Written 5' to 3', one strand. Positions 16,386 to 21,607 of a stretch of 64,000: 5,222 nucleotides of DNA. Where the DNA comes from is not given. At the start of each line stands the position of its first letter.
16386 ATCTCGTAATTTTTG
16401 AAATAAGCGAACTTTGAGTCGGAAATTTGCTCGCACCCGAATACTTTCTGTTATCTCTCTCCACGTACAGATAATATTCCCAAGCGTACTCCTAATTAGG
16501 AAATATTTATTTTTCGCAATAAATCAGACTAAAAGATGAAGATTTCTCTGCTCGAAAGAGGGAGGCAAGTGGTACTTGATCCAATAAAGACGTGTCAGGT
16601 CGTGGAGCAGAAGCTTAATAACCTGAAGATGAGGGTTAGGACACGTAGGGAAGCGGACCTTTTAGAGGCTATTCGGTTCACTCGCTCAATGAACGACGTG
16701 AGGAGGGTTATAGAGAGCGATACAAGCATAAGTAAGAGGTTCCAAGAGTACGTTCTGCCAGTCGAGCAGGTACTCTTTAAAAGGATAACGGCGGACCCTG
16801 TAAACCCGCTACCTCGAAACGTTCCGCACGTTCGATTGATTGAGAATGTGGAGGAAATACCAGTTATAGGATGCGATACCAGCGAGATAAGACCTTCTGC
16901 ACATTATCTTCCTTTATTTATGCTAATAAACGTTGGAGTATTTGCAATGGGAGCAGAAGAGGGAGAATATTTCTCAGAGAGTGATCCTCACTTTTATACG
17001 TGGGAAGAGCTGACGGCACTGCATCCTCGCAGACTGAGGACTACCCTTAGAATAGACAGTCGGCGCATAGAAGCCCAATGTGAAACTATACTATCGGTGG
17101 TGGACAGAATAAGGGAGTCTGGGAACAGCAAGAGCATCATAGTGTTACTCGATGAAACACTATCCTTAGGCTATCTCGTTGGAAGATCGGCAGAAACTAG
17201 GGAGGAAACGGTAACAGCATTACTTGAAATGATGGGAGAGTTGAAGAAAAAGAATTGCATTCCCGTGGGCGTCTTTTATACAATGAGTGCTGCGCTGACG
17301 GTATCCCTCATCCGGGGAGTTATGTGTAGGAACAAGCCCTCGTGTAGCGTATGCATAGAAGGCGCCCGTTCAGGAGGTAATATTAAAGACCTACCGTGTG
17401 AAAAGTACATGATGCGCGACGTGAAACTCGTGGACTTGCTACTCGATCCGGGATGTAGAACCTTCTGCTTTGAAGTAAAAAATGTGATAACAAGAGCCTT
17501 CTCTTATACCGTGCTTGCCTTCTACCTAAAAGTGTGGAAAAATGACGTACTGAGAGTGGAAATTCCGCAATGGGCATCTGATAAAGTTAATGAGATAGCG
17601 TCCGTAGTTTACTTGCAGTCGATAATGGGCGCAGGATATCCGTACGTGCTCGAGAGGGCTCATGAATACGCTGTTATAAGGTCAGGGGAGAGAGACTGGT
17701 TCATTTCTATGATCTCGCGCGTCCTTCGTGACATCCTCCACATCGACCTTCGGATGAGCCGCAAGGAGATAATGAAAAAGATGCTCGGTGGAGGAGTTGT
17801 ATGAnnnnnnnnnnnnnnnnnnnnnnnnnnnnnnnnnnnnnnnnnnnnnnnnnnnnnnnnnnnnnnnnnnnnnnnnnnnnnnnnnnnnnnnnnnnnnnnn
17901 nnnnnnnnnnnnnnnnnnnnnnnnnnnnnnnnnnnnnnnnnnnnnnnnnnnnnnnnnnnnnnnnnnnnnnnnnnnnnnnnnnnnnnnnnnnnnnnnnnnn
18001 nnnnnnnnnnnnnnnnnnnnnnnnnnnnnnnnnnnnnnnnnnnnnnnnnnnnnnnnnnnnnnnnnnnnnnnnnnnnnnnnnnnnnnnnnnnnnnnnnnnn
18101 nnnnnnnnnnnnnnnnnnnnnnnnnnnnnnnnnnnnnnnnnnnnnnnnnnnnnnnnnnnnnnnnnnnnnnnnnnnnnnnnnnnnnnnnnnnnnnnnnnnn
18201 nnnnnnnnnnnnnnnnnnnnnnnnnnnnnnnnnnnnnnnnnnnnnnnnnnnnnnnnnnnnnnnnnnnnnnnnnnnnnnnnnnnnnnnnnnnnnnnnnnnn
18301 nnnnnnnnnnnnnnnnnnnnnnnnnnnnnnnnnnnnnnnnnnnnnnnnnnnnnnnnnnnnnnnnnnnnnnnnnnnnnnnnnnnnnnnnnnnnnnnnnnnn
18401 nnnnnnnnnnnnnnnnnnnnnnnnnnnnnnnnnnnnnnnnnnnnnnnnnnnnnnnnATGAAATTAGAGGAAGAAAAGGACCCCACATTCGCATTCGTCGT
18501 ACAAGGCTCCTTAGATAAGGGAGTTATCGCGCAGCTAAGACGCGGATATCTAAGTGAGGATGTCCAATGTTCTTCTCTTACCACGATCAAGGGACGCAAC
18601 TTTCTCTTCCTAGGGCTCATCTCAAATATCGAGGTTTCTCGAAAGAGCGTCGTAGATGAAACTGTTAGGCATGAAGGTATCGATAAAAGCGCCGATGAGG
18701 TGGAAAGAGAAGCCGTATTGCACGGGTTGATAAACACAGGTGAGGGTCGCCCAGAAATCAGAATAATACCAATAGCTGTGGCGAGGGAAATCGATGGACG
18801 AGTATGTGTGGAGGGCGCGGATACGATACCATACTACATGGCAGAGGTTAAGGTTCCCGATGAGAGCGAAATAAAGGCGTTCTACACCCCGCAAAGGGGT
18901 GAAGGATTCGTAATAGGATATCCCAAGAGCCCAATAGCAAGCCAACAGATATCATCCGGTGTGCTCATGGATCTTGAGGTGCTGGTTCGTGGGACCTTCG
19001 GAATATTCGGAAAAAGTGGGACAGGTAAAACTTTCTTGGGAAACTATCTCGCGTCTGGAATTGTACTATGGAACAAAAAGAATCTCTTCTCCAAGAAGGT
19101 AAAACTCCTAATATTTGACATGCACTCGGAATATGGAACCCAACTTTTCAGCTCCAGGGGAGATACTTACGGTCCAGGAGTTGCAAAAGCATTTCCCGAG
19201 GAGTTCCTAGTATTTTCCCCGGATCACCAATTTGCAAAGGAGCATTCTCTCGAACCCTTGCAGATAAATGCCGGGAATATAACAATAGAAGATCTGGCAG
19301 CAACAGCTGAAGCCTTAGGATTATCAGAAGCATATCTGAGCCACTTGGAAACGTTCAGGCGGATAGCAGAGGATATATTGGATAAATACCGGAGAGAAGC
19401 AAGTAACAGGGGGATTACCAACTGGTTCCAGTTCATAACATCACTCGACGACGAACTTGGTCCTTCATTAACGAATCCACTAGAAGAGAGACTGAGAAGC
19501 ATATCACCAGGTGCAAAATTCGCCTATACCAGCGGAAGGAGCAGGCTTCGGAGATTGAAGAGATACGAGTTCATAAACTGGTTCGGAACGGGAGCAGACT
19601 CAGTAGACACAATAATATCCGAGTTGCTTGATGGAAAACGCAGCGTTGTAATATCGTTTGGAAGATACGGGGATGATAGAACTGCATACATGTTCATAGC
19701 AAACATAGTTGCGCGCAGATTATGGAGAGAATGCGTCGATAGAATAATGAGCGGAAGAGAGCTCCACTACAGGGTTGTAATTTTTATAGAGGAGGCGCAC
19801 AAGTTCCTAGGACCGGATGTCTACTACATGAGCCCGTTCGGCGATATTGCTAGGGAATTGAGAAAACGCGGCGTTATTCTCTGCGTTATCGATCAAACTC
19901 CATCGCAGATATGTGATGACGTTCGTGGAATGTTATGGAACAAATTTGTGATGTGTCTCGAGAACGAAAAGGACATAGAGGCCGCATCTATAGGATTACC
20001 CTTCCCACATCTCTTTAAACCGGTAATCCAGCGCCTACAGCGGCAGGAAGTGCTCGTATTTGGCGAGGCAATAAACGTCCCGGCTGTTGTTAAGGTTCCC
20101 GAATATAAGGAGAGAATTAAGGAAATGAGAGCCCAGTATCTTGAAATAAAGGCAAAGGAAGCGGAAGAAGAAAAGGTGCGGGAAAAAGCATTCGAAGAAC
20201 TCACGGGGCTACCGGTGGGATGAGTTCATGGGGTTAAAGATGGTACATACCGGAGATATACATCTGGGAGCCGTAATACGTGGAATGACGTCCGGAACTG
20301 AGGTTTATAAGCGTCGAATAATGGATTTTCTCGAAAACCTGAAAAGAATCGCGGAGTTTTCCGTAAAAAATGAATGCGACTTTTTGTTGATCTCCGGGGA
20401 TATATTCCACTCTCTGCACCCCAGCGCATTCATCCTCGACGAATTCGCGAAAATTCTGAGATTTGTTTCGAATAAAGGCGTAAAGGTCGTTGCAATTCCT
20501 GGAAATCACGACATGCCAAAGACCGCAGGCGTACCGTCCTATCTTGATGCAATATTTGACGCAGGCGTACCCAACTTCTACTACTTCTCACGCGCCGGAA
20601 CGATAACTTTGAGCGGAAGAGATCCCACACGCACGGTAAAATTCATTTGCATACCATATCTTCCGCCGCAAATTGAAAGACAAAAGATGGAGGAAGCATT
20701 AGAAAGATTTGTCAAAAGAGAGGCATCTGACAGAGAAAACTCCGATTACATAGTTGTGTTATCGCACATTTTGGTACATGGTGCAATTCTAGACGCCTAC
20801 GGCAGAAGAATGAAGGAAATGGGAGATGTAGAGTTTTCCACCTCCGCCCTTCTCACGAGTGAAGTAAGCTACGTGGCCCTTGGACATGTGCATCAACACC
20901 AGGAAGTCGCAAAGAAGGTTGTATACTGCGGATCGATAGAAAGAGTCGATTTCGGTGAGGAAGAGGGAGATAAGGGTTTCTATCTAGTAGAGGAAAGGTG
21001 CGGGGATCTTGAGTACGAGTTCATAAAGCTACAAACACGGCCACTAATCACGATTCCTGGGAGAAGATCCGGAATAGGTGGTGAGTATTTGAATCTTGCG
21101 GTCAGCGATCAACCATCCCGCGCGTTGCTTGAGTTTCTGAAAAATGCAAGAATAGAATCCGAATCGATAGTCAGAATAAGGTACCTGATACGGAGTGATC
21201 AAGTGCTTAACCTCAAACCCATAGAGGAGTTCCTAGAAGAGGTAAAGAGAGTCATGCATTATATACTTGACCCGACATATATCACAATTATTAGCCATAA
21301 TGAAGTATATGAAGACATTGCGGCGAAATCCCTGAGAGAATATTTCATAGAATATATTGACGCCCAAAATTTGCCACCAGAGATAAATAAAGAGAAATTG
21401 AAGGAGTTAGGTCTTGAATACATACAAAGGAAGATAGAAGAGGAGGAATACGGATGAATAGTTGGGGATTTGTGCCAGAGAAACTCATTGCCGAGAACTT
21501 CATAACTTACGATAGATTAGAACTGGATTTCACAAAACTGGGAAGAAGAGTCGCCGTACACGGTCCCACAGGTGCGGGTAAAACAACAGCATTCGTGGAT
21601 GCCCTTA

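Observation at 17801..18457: Uncharacterised 218-aa ORF inserted between nurA and herA in a translationally coupled nurA–X–herA–mre11–rad50 operon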

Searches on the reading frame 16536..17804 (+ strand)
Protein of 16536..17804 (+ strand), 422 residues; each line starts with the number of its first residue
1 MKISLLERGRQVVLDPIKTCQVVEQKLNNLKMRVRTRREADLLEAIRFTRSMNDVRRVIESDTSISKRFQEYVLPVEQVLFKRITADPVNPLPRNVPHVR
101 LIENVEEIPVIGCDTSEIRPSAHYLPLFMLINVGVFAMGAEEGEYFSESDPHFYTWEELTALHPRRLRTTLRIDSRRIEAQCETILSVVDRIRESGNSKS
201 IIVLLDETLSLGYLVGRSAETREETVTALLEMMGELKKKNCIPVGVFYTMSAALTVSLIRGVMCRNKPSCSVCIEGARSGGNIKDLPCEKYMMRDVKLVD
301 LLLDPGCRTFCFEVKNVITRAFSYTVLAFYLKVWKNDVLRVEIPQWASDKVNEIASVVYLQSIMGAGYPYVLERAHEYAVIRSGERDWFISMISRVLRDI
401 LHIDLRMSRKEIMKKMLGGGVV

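Call 3: search_protein_families(library=pfam, proteins=[window:16536-17804:+], max_evalue=1)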
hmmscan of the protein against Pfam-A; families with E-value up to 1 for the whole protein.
window:16536-17804:+ (422 aa): 1 family
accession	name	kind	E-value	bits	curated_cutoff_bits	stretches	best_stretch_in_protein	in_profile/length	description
PF09376.16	NurA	-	2.3e-08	34.3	21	1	293-381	159-254/254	NurA domain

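Call 4: search_protein_families(library=ncbifam, proteins=[window:16536-17804:+], max_evalue=1)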
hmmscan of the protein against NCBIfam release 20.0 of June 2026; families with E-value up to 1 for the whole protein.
window:16536-17804:+ (422 aa): 1 family
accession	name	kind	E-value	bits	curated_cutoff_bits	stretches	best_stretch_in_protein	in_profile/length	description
NF041033.1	NurA_Sulf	equivalog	0.017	14.4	400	1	325-395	247-317/331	DNA double-strand break repair nuclease NurA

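Call 46: search_protein_families(library=padloc, proteins=[window:16536-17801:+], max_evalue=0.01)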
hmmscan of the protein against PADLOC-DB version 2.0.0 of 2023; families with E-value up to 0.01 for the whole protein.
window:16536-17801:+ (422 aa): 0 families

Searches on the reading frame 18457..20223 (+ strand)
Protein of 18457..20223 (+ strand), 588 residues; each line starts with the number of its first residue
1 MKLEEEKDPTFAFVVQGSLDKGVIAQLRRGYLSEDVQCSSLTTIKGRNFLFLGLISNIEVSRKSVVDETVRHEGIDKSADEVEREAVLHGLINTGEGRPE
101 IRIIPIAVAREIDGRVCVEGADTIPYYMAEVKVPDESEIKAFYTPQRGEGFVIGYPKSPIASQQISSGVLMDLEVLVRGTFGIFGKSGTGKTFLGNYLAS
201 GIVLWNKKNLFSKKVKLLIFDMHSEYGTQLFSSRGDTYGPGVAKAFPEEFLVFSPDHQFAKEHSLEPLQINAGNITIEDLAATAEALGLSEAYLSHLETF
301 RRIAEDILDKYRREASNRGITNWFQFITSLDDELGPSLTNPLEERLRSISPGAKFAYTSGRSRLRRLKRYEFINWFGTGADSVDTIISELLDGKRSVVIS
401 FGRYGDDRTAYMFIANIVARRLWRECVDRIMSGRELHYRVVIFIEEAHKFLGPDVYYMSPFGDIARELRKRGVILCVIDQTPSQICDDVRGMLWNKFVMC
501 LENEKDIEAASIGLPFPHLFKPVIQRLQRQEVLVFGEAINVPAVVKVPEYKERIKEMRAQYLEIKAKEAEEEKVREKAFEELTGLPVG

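Call 3: search_protein_families(library=pfam, proteins=[window:18457-20223:+], max_evalue=1)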
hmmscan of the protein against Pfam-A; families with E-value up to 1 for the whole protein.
window:18457-20223:+ (588 aa): 2 families
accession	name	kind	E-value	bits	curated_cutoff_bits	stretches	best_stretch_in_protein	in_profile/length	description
PF01935.23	DUF87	-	1.8e-20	74.4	23.2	1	169-420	14-218/220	Helicase HerA, central domain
PF13401.12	AAA_22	-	0.012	16.4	27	0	183-202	10-29/130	AAA domain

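Call 4: search_protein_families(library=ncbifam, proteins=[window:18457-20223:+], max_evalue=1)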
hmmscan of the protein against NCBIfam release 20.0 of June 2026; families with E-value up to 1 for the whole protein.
window:18457-20223:+ (588 aa): 8 families
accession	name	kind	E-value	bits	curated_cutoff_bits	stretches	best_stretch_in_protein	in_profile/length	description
NF040819.1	helicase_HerA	equivalog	1.1e-11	44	970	1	434-559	398-526/561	DNA double-strand break repair helicase HerA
NF053655.1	CedD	equivalog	4.8e-11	42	600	2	413-547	390-525/527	DNA-translocating ATPase CedD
NF042944.1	HerA_antiphage_2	equivalog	1.8e-10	40.2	850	1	440-571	429-566/576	anti-phage-associated helicase HerA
NF042943.1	HerA_antiphage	equivalog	5.2e-09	35.2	800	1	433-552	428-554/566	anti-phage-associated helicase HerA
NF040937.1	HerA_Thermprot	equivalog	5.3e-09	35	800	1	417-556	328-470/487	DNA double-strand break repair helicase HerA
NF033849.1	ser_rich_anae_1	subfamily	0.00029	18.3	650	1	361-509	942-1098/1163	serine-rich protein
NF045971.1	conju_CD1110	equivalog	0.042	12.1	325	1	427-506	615-695/752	VirB4-like conjugal transfer ATPase, CD1110 family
TIGR00929.1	VirB4_CagE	subfamily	0.044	12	643.1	0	429-485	633-680/792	VirB4 family type IV secretion/conjugal transfer ATPase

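Call 12: find_related_loci(query=window:18457-20220:+, collection=genome_contigs, flank=6000)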
Query window:18457-20220:+ (588 aa) in genome_contigs; peptide patterns used: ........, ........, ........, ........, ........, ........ (x = any residue, [..] = any of these).
85 stretches matched a pattern; 41 encode a relative of the query (tblastn E <= 1e-3); 41 distinct loci.
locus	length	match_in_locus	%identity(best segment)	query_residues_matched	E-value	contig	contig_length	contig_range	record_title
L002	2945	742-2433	42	14-567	2e-146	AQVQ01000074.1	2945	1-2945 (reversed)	Crenarchaeote SCGC AAA261-N23 A3MWDRAFT_NODE-unique_74_len_2945.74_C, whole genome shotgun sequence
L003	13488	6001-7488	30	14-554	2e-67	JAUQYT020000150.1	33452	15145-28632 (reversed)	MAG: Candidatus Njordarchaeum guaymaensis isolate GB_154 k255_581516, whole genome shotgun sequence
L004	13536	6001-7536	31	11-552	5e-61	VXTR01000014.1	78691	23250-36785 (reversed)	MAG: Chloroflexi bacterium isolate SB0666_bin_1 NODE_100_length_78691_cov_24.014345, whole genome shotgun sequence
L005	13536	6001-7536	30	11-552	4e-60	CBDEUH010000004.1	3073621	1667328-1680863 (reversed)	MAG: Dehalococcoidia bacterium isolate bfea76a8-140f-4873-bc2f-160740800df5 genome assembly, contig: contig_4, whole gen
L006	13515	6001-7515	31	14-552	1e-57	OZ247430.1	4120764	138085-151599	MAG: Dehalococcoidia bacterium isolate 339727ca-cd9b-4604-b777-057588a3f35a genome assembly, chromosome: 1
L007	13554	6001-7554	30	11-552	3e-57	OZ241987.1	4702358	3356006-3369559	MAG: Dehalococcoidia bacterium isolate afbfe9c5-f9ba-4a69-93a8-a54741e06a32 genome assembly, chromosome: 1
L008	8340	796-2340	30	11-552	5e-57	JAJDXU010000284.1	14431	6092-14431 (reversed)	MAG: Dehalococcoidia bacterium isolate jk18x27bins.51 k141_1152240, whole genome shotgun sequence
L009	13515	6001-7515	31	14-552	1e-56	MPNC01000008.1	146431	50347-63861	MAG: SAR202 cluster bacterium bin87 NODE_157_length_146431_cov_19.7662_ID_313, whole genome shotgun sequence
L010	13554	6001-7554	29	11-552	2e-55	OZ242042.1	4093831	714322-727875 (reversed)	MAG: Dehalococcoidia bacterium isolate f9cecd87-683c-406e-b8e3-528e430a091d genome assembly, chromosome: 1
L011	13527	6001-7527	31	14-552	1e-55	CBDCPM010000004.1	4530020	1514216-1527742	MAG: Dehalococcoidia bacterium isolate e106aa75-8e7b-471b-8364-be862cd00600 genome assembly, contig: contig_4, whole gen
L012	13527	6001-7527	31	14-552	1e-55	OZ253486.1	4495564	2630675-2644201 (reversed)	MAG: Dehalococcoidia bacterium isolate 22d52d86-1ac5-48a8-ba2c-9c03d7305c6a genome assembly, chromosome: 1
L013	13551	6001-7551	30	11-552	4e-55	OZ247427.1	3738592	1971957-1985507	MAG: Dehalococcoidia bacterium isolate b7f8797e-9f69-4263-9aa4-ebb5cb8f718b genome assembly, chromosome: 1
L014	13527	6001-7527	30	14-552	2e-55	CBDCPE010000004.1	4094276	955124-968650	MAG: Dehalococcoidia bacterium isolate 75f9bfcb-4f1d-406c-99af-325e5c0bd216 genome assembly, contig: contig_4, whole gen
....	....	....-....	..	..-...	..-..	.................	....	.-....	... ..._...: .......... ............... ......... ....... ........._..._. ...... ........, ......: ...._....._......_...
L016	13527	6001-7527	31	11-552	3e-55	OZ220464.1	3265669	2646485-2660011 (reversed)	MAG: Dehalococcoidia bacterium isolate 865023ef-8e16-4315-bfec-facb54b4b210 genome assembly, chromosome: 1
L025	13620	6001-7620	30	14-582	9e-54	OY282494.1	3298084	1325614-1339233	MAG: uncultured Dehalococcoidia bacterium genome assembly, chromosome: 1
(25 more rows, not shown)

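Call 46: search_protein_families(library=padloc, proteins=[window:18457-20220:+], max_evalue=0.01)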
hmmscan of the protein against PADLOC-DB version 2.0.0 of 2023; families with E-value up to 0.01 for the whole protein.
window:18457-20220:+ (588 aa): 15 families
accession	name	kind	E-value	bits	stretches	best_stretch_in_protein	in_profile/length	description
PDLC04105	HerA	-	4.3e-14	50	2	437-571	417-559/576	-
PDLC04097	HerA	-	3.7e-13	47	2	456-552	500-597/618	-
PDLC04140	mad8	-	4.1e-12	44.3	1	173-511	22-263/314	mads_8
PDLC02185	HerA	-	5.1e-12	43.3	1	433-563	440-577/585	-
PDLC04102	HerA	-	6.1e-12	42.7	1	416-551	485-623/654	-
PDLC04100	HerA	-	2.9e-10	37.5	1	432-551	433-559/580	-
PDLC04106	HerA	-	5.6e-10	36.4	1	418-559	490-640/667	-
PDLC02188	HerA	-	6.2e-10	36.5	1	440-574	429-569/578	-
PDLC04103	HerA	-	3.7e-09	33.5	1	439-551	441-560/579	-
PDLC04104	HerA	-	5.6e-07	26.6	1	415-579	199-368/379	-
PDLC04098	HerA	-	1.6e-05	21.7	1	421-553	508-652/686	-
PDLC02685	DndH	-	6e-05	18.9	1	180-234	1336-1390/1678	DndH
PDLC01055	HerA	-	0.00015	18.7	1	99-229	80-202/532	Type III coevolved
PDLC02679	DndH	-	0.00065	15.2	1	176-257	1357-1434/1711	DndH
PDLC02684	DndH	-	0.0022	13.5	1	178-228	1367-1417/1715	DndH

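Call 50: search_protein_families(library=pfam, proteins=[L025:2295-4679:+, L025:4755-5240:-, L025:5336-5953:+, L025:5950-7656:+, L025:7684-8523:+, L025:8501-10243:+, L002:718-2454:+, L003:5977-7569:+], max_evalue=0.01)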
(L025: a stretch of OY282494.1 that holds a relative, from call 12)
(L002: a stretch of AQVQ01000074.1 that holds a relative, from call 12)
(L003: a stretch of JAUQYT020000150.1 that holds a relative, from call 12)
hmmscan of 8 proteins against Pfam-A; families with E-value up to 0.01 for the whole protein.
L025:2295-4679:+ (794 aa): 0 families

L025:4755-5240:- (161 aa): 2 families
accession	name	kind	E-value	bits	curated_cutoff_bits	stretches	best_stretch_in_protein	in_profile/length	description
PF01475.25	FUR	-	2.7e-24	86.1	23.1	1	31-140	2-112/121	Ferric uptake regulator family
PF07255.17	Benyvirus_14KDa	-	0.002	18.6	28.1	1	99-157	55-110/125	Benyvirus 14KDa protein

L025:5336-5953:+ (205 aa): 0 families

L025:5950-7656:+ (568 aa): 10 families
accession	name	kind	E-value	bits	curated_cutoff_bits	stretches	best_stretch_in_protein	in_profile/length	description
PF01935.23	DUF87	-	3.4e-21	76.8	23.2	1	158-393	3-219/220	Helicase HerA, central domain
PF09378.16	HAS-barrel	-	1.3e-06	28.8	25.2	1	15-68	1-49/90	HAS barrel domain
PF13401.12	AAA_22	-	0.00017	22.3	27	0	180-240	7-33/130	AAA domain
PF05872.18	HerA_C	-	0.00024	20.3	22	1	403-476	247-320/502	Helicase HerA-like C-terminal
PF06414.18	Zeta_toxin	-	0.0004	20.3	22.3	1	185-265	23-105/199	Zeta toxin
PF20720.3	nSTAND3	-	0.0019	18.4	27.2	1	182-211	21-51/155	Novel STAND NTPase 3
PF13191.12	AAA_16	-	0.0036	18.3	32.6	0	179-206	25-52/167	AAA ATPase domain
PF02367.23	TsaE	-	0.0036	17.7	26.6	1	181-220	24-63/128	Threonylcarbamoyl adenosine biosynthesis protein TsaE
PF00005.33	ABC_tran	-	0.0053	17.8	25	0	173-217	6-51/137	ABC transporter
PF00004.35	AAA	-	0.0065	17.4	21.2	0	414-472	57-126/131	ATPase family associated with various cellular activities (AAA)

L025:7684-8523:+ (279 aa): 1 family
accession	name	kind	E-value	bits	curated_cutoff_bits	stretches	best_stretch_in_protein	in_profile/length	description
PF02569.21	Pantoate_ligase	-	1.5e-100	336.2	20.7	1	2-277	1-268/268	Pantoate-beta-alanine ligase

L025:8501-10243:+ (580 aa): 2 families
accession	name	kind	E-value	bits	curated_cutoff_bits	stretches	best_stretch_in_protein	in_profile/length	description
PF03235.19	GmrSD_N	-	1.3e-38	133.5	33.2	1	38-253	2-198/199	GmrSD restriction endonuclease, N-terminal domain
PF07510.16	GmrSD_C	-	1.5e-25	90.1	23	1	458-570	28-136/138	GmrSD restriction endonucleases, C-terminal domain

L002:718-2454:+ (578 aa): 1 family
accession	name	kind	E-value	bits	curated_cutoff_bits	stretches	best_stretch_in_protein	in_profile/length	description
PF01935.23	DUF87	-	5.8e-16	59.7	23.2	1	157-426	9-219/220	Helicase HerA, central domain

L003:5977-7569:+ (530 aa): 1 family
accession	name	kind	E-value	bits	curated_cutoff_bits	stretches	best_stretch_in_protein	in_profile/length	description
PF01935.23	DUF87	-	7.4e-24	85.5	23.2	1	143-371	3-220/220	Helicase HerA, central domain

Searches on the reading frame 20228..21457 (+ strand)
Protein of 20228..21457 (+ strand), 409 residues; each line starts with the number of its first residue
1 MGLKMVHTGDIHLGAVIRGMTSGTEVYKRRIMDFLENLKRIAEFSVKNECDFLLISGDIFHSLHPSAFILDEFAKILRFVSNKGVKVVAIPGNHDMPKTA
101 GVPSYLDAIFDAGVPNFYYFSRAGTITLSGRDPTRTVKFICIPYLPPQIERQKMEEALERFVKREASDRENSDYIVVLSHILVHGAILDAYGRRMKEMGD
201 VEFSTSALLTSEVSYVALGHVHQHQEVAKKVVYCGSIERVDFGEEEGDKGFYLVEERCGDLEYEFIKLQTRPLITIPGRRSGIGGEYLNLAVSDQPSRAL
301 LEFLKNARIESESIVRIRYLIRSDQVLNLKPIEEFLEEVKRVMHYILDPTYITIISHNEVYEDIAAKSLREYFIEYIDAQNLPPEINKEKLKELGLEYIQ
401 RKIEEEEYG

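Call 3: search_protein_families(library=pfam, proteins=[window:20228-21457:+], max_evalue=1)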
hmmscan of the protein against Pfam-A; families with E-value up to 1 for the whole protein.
window:20228-21457:+ (409 aa): 3 families
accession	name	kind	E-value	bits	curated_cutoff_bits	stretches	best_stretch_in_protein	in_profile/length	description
PF00149.33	Metallophos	-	9.7e-15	55.9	21.5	1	4-223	2-190/191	Calcineurin-like phosphoesterase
PF14582.11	Metallophos_3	-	0.053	13.3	28.2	0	68-100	73-105/259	Metallophosphoesterase, calcineurin superfamily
PF17287.7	POTRA_3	-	0.22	11.5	27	1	322-342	25-45/56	POTRA domain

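Call 4: search_protein_families(library=ncbifam, proteins=[window:20228-21457:+], max_evalue=1)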
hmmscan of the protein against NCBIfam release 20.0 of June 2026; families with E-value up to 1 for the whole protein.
window:20228-21457:+ (409 aa): 15 families
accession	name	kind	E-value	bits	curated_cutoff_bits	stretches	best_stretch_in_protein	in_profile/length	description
TIGR00619.1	sbcd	subfamily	1e-26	94.3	77.65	1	3-250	1-252/252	exonuclease subunit SbcD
NF041029.1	Mre11_Pyroc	equivalog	9.4e-21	74.1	600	2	4-96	2-87/438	DNA double-strand break repair protein Mre11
NF008206.2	PRK10966.1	equivalog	2.7e-15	56.4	450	1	4-259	2-269/380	exonuclease subunit SbcD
NF041753.2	sbcd_Staph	equivalog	1.3e-13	50.6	480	2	152-274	144-267/375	exonuclease subunit SbcD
NF041754.1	sbcd_Bac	equivalog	1.6e-13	50.7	750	2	4-102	2-93/390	exonuclease subunit SbcD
NF041030.1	Mre11_Halo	equivalog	3.4e-13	49.5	550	2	4-99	3-91/361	DNA double-strand break repair protein Mre11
NF041031.1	Mre11_Sulfo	equivalog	3e-10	39.9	500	1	5-161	2-145/374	DNA double-strand break repair protein Mre11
TIGR03729.1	acc_ester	subfamily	1.1e-06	28.3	148.25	2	36-98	19-75/239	putative phosphoesterase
NF053862.1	DS9_1_antiphage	equivalog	1.4e-06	27.4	420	1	6-96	197-289/486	anti-phage phosphoesterase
TIGR04123.1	P_estr_lig_assc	hypoth_equivalog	8.5e-06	25.3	150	1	9-98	27-111/207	ligase-associated DNA damage response endonuclease PdeM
TIGR00583.1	mre11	equivalog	0.00015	20.9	434.6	1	30-78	23-71/405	DNA repair protein (mre11)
NF006137.0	PRK08286.1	equivalog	0.005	16.5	294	1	306-398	7-99/214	cobalt-precorrin-8 methylmutase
NF053861.1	DS8_antiphage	equivalog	0.0073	14.1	790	1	49-96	33-85/994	anti-phage protein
NF004057.0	PRK05575.1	equivalog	0.11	12.1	311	1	332-396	28-92/207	precorrin-8X methylmutase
TIGR00040.1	yfcE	subfamily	0.16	12.1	56.25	1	36-97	14-64/158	YfcE family phosphodiesterase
